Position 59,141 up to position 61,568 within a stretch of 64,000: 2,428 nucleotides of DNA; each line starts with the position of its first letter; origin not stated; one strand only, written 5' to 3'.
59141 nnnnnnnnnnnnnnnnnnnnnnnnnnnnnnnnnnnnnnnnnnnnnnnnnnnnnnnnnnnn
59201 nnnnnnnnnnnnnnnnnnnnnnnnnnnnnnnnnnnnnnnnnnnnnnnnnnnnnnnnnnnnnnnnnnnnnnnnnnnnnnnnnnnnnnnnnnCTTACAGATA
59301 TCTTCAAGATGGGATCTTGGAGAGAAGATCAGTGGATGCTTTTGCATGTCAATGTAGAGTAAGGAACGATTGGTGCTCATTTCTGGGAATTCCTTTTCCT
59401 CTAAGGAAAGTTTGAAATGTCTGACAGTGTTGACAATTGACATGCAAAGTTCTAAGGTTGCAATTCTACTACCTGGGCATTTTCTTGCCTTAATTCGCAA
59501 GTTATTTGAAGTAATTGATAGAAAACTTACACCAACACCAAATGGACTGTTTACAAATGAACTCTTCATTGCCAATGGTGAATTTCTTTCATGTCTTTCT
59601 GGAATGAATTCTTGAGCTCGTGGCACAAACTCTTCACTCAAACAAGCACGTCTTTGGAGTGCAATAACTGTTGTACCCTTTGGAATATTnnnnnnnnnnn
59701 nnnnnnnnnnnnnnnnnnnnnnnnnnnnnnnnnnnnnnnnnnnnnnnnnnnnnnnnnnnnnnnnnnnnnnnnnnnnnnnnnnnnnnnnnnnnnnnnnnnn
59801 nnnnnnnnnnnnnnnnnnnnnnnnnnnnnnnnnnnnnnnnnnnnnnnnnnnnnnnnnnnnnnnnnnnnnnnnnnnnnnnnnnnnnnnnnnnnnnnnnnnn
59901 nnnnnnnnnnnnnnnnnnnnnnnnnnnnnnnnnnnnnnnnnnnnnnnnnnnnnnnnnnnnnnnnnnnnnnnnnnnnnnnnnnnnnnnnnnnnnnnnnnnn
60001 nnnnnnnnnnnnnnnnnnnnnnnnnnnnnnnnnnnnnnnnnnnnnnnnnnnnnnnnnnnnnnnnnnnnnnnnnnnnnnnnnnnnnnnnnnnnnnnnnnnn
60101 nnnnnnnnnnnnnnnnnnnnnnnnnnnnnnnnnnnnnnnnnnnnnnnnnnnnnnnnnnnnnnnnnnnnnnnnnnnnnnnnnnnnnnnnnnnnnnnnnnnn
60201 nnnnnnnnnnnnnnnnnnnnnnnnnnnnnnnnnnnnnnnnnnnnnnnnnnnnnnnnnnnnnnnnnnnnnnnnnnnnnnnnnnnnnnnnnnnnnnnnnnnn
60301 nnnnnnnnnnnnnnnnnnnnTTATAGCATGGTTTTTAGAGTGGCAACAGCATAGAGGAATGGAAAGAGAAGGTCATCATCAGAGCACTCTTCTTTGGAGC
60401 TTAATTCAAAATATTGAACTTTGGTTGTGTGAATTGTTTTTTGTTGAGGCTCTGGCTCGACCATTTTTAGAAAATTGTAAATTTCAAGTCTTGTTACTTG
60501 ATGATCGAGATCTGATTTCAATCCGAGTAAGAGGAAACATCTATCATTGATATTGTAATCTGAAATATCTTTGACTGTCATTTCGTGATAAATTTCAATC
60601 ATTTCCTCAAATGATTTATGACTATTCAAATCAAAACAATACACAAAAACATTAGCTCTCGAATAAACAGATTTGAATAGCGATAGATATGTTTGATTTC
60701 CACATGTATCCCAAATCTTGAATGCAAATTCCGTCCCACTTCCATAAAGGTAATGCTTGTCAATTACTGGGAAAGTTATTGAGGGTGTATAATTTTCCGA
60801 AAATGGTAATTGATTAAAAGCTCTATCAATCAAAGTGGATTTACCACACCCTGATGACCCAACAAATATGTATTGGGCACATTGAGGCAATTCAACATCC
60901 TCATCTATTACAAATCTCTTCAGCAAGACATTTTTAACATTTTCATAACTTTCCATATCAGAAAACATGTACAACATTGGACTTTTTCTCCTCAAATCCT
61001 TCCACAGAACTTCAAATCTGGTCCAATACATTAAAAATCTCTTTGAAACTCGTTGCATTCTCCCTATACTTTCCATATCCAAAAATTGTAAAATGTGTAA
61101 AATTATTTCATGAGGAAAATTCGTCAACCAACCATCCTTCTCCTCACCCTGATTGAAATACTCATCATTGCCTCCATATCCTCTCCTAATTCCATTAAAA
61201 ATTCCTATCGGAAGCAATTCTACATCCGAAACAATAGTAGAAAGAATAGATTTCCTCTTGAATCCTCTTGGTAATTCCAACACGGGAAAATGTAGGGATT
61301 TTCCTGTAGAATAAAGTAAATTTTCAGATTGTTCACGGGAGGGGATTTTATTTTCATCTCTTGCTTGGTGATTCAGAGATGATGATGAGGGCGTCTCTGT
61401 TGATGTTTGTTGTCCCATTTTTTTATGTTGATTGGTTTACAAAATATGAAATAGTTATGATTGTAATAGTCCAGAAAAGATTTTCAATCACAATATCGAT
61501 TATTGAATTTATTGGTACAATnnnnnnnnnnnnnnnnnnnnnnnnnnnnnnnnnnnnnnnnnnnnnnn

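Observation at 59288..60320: P450 3' remnant abutting the stop codon of GTPase paralog C'; 42-nt in-frame intron inside the heme-binding loop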

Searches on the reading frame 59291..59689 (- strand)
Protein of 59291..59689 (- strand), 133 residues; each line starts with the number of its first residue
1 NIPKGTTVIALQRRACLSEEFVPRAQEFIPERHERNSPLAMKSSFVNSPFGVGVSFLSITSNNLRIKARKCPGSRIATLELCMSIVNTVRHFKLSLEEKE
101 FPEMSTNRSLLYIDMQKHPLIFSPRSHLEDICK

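Call 57: search_protein_families(library=pfam, proteins=[window:59291-59689:-], max_evalue=0.01)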
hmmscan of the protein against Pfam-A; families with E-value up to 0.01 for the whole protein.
window:59291-59689:- (133 aa): 1 family
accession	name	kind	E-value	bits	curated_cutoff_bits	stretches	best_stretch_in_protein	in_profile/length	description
PF00067.27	p450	-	2.9e-11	43.3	22.8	1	2-109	357-449/462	Cytochrome P450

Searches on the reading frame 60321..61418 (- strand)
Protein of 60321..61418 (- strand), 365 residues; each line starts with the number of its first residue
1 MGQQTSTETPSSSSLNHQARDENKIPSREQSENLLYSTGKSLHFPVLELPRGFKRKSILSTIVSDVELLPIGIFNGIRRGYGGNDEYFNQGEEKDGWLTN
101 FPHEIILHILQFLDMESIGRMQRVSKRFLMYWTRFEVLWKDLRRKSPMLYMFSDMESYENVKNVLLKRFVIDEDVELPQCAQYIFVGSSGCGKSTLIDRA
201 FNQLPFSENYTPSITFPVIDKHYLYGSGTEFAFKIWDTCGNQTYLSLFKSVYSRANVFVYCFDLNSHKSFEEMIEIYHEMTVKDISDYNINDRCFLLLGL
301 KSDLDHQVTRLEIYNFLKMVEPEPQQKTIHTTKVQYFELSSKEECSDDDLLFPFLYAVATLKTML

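Call 9: search_protein_families(library=pfam, proteins=[window:60321-61418:-], max_evalue=0.01)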
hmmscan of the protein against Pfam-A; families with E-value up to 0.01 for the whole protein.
window:60321-61418:- (365 aa): 8 families
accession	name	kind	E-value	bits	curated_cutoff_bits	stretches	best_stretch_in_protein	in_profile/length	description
PF00071.28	Ras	-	1e-22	80.9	21.6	1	183-345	2-147/162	Ras family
PF08477.19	Roc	-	5.3e-12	46.5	27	1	184-280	3-105/119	Ras of Complex, Roc, domain of DAPkinase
PF00025.27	Arf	-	8.9e-10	38.8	22.3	1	181-331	15-154/174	ADP-ribosylation factor family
PF12937.12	F-box-like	-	9.2e-07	29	24.3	1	102-143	5-45/47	F-box-like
PF00646.38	F-box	-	2.6e-06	27.6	20.5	1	98-137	1-40/43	F-box domain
PF01926.29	MMR_HSR1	-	0.00067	20.2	21.9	1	184-277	3-100/113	50S ribosome-binding GTPase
PF13555.12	AAA_29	-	0.0019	18.3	27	1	181-198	23-40/61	P-loop containing region of AAA domain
PF03193.22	RsgA_GTPase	-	0.0055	17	30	0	182-200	108-126/174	RsgA GTPase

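Call 18: find_encoding_contigs(protein=P0005, flank=10000)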
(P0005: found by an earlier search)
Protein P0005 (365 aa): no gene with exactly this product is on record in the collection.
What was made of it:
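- Tried and rejected: The look-up of the GTPase found nothing on record (call 18).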

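Call 24: find_homologous_proteins(query=P0005)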
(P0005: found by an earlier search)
Query P0005 (365 aa): 1 proteins with E <= 0.001 among 2631 candidates.
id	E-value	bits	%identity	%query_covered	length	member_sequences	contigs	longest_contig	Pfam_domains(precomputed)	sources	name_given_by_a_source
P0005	9.1e-248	839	100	100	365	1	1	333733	PF00646.39,PF00025.28,PF08477.20,PF12937.13,PF00071.29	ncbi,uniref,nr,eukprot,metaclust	ncbi:small GTPase [Naegleria gruberi]|uniref:Small GTPase n=1 Tax=Naegleria gruberi TaxID=5762 RepID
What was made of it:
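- Tried and rejected: A search with the GTPase returned only the query itself (call 24), so the junction could not be compared.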

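Call 45: find_encoding_contigs(protein=P0008, flank=5000, max_places=3)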
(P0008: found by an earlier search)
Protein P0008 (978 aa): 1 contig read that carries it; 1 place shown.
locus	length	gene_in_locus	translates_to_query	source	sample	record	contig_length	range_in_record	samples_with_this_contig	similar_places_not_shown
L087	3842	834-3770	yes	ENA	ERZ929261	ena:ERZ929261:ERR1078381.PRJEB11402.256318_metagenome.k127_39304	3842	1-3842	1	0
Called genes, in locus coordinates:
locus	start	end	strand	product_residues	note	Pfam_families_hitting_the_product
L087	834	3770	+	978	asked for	PF10513:EPL1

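Call 46: find_encoding_contigs(protein=P0012, flank=5000, max_places=3)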
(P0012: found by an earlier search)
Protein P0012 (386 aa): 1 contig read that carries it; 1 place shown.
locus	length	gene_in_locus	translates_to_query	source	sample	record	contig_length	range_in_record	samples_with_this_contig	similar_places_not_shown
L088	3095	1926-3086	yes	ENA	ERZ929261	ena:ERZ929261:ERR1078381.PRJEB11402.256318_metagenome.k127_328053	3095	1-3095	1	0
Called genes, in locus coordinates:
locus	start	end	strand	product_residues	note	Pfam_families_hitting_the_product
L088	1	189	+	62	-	?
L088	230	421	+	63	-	-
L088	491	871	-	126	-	PF05838:Glyco_hydro_108 (weak)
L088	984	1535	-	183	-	PF08239:SH3_3 (faint)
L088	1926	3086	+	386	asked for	PF13475:DUF4116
